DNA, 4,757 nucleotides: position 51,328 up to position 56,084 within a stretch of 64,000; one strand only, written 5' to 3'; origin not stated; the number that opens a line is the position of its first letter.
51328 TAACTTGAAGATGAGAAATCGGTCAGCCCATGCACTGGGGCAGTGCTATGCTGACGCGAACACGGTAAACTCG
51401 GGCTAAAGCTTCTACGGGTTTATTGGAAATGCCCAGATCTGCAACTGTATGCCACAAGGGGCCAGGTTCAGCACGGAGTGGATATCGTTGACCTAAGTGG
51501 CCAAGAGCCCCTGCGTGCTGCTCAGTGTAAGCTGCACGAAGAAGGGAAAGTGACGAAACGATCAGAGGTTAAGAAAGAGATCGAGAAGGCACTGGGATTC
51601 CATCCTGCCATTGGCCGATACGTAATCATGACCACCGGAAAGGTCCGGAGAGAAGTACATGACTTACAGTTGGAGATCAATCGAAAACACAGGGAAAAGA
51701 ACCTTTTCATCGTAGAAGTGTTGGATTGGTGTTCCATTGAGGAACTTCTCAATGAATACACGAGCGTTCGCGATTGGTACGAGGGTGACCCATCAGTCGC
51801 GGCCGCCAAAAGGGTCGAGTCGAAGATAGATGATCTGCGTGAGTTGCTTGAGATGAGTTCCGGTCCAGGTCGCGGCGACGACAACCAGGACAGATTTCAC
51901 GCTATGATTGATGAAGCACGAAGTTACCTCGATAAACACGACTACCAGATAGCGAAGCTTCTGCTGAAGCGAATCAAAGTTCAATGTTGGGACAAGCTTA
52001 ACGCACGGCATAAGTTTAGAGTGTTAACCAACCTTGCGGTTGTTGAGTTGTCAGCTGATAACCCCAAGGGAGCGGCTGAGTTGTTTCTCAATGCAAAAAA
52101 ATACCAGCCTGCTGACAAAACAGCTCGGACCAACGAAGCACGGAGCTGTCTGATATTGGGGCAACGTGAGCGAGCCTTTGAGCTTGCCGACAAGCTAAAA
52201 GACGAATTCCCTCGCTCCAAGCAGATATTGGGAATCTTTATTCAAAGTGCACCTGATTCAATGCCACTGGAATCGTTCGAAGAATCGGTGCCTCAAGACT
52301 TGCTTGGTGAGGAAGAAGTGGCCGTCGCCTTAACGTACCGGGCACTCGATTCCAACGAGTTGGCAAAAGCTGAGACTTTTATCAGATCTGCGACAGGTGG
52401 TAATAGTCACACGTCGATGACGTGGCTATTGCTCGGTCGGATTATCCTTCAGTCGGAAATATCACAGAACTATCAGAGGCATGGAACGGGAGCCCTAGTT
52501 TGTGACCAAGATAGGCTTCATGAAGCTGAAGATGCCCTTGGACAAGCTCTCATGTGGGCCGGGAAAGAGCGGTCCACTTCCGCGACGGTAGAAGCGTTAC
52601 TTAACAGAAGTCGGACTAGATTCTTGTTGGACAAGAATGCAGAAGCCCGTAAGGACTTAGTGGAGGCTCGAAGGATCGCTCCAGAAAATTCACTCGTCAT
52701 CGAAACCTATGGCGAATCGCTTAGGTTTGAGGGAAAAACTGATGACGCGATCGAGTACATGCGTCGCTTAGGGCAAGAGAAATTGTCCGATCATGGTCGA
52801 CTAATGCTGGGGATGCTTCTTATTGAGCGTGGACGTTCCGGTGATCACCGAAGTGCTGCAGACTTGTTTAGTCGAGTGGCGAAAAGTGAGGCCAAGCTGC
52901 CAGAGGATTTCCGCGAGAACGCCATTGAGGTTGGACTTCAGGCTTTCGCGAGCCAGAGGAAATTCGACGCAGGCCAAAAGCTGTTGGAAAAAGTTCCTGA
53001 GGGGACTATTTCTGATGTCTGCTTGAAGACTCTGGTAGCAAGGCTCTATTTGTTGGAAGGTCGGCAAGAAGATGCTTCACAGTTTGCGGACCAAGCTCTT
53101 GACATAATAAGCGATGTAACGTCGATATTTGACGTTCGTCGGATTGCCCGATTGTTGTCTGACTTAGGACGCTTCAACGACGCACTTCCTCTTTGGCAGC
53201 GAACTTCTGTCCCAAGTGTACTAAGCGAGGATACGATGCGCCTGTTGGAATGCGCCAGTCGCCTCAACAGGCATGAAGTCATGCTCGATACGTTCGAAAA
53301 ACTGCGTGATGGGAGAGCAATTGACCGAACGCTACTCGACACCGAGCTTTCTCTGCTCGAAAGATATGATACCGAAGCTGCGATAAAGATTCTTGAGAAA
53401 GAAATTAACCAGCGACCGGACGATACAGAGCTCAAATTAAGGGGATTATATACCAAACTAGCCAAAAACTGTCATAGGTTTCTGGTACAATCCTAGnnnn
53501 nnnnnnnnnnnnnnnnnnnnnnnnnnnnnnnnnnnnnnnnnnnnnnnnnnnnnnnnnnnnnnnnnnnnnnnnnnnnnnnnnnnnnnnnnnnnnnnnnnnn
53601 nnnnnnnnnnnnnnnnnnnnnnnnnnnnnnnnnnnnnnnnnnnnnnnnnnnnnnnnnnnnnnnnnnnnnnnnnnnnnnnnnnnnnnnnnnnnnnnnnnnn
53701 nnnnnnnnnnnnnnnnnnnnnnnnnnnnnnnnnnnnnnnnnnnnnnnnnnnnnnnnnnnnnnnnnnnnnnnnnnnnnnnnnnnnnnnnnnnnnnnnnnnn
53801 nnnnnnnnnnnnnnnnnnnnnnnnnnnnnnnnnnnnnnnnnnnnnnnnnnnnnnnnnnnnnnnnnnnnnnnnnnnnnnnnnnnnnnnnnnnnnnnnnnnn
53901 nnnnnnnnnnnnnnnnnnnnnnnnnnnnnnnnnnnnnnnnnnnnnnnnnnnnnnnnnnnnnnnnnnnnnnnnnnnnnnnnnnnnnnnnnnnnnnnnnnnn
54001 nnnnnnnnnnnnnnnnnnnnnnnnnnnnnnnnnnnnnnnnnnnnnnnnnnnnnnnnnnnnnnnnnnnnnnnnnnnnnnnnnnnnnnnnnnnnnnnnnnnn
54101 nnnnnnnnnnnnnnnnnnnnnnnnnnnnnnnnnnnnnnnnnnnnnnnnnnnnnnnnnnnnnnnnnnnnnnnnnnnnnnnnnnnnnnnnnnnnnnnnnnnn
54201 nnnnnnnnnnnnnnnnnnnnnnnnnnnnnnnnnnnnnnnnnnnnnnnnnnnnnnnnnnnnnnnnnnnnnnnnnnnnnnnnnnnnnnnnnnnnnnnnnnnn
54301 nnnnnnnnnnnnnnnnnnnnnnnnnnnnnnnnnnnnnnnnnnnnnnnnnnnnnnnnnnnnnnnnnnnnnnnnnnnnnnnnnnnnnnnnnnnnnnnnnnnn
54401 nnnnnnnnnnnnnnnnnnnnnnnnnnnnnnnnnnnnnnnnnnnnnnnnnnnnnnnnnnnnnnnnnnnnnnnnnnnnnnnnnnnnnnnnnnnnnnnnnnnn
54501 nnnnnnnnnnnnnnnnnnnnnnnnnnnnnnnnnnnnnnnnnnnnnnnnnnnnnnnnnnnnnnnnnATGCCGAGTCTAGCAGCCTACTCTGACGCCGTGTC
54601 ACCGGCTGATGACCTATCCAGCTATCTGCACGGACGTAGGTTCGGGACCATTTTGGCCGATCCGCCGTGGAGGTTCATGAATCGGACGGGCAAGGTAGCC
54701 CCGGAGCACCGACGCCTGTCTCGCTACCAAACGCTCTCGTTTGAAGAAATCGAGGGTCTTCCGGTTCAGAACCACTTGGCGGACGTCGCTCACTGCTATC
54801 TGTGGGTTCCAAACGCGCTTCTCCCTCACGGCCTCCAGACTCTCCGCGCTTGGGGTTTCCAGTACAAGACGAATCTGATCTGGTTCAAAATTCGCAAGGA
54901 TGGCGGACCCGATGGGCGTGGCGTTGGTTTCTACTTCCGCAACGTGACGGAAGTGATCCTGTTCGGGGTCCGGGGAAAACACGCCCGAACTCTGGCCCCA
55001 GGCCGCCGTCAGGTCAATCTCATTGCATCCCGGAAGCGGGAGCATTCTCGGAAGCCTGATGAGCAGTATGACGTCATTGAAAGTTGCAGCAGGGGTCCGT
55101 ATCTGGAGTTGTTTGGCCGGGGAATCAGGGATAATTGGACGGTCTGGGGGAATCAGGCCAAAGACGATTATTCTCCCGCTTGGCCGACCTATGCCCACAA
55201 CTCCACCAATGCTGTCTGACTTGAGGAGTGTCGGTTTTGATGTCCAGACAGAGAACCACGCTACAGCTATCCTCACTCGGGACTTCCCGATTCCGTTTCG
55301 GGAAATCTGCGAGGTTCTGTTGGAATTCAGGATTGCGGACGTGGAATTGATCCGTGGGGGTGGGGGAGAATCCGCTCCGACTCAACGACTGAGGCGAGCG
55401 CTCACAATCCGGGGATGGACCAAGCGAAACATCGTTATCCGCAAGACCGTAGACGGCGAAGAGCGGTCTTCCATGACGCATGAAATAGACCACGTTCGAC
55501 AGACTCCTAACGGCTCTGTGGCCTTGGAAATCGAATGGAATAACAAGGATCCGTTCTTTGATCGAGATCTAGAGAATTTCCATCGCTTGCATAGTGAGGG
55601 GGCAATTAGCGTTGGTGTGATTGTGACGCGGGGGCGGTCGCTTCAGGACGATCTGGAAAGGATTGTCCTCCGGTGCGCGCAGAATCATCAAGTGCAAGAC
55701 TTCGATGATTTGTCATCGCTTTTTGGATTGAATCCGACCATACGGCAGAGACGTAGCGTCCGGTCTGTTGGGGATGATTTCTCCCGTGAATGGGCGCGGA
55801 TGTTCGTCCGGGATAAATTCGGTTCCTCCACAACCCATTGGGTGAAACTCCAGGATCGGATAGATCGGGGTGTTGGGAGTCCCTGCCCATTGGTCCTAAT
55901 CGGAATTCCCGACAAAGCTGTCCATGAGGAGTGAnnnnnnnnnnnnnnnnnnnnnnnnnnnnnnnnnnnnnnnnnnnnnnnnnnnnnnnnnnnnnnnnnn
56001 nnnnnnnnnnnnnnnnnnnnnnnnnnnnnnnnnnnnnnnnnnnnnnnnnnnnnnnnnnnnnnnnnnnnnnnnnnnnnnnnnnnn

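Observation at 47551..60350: IS pile-up with two identical inverted IS1634 copies bracketing a 6.9-kb cargo, giving a composite-transposon-like structure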

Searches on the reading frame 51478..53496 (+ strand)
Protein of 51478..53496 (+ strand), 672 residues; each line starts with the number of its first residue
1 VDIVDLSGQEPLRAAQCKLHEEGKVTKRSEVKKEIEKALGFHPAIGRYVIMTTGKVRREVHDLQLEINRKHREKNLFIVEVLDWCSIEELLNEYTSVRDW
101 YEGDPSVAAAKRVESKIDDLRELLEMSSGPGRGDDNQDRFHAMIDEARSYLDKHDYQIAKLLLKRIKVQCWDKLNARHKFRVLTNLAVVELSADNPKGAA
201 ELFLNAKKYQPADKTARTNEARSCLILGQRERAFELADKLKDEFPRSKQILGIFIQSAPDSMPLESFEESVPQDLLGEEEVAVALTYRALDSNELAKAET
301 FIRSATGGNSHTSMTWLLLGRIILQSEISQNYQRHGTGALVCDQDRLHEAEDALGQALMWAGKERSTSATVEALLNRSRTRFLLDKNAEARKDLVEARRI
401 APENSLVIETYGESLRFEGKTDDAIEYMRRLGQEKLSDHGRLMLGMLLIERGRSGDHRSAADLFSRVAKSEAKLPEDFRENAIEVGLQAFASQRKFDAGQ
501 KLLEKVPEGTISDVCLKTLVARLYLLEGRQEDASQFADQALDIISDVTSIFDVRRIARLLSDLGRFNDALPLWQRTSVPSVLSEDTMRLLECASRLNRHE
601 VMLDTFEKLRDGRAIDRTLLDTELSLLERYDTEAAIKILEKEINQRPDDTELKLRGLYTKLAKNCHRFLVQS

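Call 3: search_protein_families(library=pfam, proteins=[window:51478-53496:+], max_evalue=0.01)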
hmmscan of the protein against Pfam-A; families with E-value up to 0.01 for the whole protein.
window:51478-53496:+ (672 aa): 9 families
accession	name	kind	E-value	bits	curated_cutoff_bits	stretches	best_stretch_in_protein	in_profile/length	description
PF07719.23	TPR_2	-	1.3e-09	37.9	27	0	372-404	2-34/34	Tetratricopeptide repeat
PF13424.12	TPR_12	-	5.4e-08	33.4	30.1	0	338-402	10-76/77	Tetratricopeptide repeat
PF14559.12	TPR_19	-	9.3e-06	26.3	25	0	386-434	6-54/68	Tetratricopeptide repeat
PF13428.12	TPR_14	-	1.4e-05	25.7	23.5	0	410-432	6-28/44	Tetratricopeptide repeat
PF13432.12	TPR_16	-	0.00011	23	32.7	0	186-246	3-63/65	Tetratricopeptide repeat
PF17874.7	TPR_MalT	-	0.00044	20.1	45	0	338-406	129-196/336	MalT-like TPR region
PF13174.12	TPR_6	-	0.0011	19.9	26.3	0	412-433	7-28/33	Tetratricopeptide repeat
PF13176.12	TPR_7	-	0.0013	19.1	27.9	0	521-546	6-31/36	Tetratricopeptide repeat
PF13181.12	TPR_8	-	0.0055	17.2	25.7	0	520-543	7-30/34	Tetratricopeptide repeat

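Call 10: search_protein_families(library=ncbifam, proteins=[window:51478-53496:+], max_evalue=0.01)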
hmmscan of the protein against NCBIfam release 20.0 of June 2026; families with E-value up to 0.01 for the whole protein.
window:51478-53496:+ (672 aa): 6 families
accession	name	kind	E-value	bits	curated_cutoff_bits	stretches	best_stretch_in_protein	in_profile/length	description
TIGR02917.1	PEP_TPR_lipo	equivalog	5.1e-08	31.3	312.2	0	278-327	566-615/899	XrtA/PEP-CTERM system TPR-repeat protein PrsT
NF052415.1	T3SS_chap_SctY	equivalog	1.9e-07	31.6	70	1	181-250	7-77/106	type III secretion apparatus assembly chaperone SctY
TIGR02521.1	type_IV_pilW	equivalog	1.6e-06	27.8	154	0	177-256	132-211/234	type IV pilus biogenesis/stability protein PilW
NF008757.0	PRK11788.1-5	equivalog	0.00024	20.4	363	1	521-649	187-315/388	lipopolysaccharide assembly protein LapB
NF040959.1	MamA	equivalog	0.00027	20.4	200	0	378-468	112-200/204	magnetosome protein MamA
TIGR03939.1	PGA_TPR_OMP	equivalog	0.00083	17.7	366.65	0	182-249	431-498/800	poly-beta-1,6 N-acetyl-D-glucosamine export porin PgaA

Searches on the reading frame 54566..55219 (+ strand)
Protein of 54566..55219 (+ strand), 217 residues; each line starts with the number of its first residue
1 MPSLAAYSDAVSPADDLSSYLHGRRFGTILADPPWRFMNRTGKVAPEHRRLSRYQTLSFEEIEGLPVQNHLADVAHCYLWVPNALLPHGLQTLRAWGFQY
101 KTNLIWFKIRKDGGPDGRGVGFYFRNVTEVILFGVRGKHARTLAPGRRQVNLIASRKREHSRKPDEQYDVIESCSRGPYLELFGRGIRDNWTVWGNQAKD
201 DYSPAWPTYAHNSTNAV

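Call 3: search_protein_families(library=pfam, proteins=[window:54566-55219:+], max_evalue=0.01)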
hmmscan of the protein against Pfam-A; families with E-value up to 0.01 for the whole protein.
window:54566-55219:+ (217 aa): 1 family
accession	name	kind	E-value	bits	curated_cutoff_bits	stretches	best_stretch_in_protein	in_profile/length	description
PF05063.20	MT-A70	-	2.3e-29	103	23.9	1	26-197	1-172/172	MT-A70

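Call 10: search_protein_families(library=ncbifam, proteins=[window:54566-55219:+], max_evalue=0.01)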
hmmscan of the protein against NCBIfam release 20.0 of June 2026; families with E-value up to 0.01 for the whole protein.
window:54566-55219:+ (217 aa): 0 families

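Call 51: search_solved_structures(query=window:54566-55219:+, max_evalue=0.1)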
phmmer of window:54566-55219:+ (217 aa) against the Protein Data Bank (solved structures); distinct sequences matched with E-value up to 0.1: 29.
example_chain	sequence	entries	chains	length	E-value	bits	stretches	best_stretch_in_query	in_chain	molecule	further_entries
7f4r_A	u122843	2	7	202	1.8e-21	79.8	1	22-197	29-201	MT-a70 family protein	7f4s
7f4l_C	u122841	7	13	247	3.2e-21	79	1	22-197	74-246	MT-a70 family protein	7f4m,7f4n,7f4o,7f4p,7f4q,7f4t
7yi8_B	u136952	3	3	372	6.2e-21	78.1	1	22-197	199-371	MT-a70 family protein | mRNA m(6)A methyltransferase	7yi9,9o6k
8xyl_A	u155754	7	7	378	6.4e-21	78.1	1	22-197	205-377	MT-a70 family protein | mRNA m(6)A methyltransferase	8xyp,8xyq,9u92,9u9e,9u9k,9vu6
8xyx_A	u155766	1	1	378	8.3e-20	74.4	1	22-197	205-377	MT-a70 family protein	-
9g4u_A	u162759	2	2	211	4.6e-13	52.4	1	25-198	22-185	N6-adenosine-methyltransferase catalytic subunit | N(6)-adenosine-methyltransferase catalytic subunit METTL3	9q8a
5il0_A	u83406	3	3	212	4.6e-13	52.3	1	25-198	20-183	METTL3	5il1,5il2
9g4w_A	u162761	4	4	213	4.7e-13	52.3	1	25-198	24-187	N6-adenosine-methyltransferase catalytic subunit | N(6)-adenosine-methyltransferase catalytic subunit METTL3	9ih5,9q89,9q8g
9g4s_A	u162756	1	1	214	4.8e-13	52.3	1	25-198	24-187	N6-adenosine-methyltransferase catalytic subunit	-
8bn8_AAA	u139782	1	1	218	5.1e-13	52.2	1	25-198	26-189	N6-adenosine-methyltransferase catalytic subunit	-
9r8z_A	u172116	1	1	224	5.8e-13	52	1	25-198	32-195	N(6)-adenosine-methyltransferase catalytic subunit METTL3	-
5k7m_A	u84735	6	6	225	5.9e-13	52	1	25-198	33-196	N6-adenosine-methyltransferase 70 kDa subunit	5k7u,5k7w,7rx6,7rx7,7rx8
5l6d_A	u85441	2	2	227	6.1e-13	51.9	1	25-198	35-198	N6-adenosine-methyltransferase 70 kDa subunit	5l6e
29vd_A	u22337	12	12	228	6.2e-13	51.9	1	25-198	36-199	N6-adenosine-methyltransferase catalytic subunit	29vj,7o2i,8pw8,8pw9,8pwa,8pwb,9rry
7acd_A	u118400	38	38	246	7.5e-13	51.6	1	25-198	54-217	N6-adenosine-methyltransferase catalytic subunit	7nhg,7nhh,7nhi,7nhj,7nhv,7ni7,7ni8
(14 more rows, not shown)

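Call 53: search_protein_families(library=padloc, proteins=[window:54566-55219:+], max_evalue=0.001)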
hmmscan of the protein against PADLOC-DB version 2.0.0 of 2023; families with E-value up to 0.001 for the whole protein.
window:54566-55219:+ (217 aa): 2 families
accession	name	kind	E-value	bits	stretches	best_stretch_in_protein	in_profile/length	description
PDLC03221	MTase_II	-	6.4e-89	296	1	25-204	20-198/272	Type II methyltransferase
PDLC03262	MTase_II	-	1.1e-72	242.1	1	21-215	5-197/204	Type II methyltransferase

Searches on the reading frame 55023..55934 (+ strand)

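Call 3: search_protein_families(library=pfam, proteins=[window:55023-55934:+], max_evalue=0.01)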
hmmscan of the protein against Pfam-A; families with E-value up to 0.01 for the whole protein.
window:55023-55934:+ (303 aa): 1 family
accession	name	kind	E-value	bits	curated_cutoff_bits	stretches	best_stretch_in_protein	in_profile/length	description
PF09195.17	Endonuc-BglII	-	4e-27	95.4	26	1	79-295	1-162/163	Restriction endonuclease BglII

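Call 10: search_protein_families(library=ncbifam, proteins=[window:55023-55934:+], max_evalue=0.01)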
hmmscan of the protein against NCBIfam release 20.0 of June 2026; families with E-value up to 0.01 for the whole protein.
window:55023-55934:+ (303 aa): 0 families
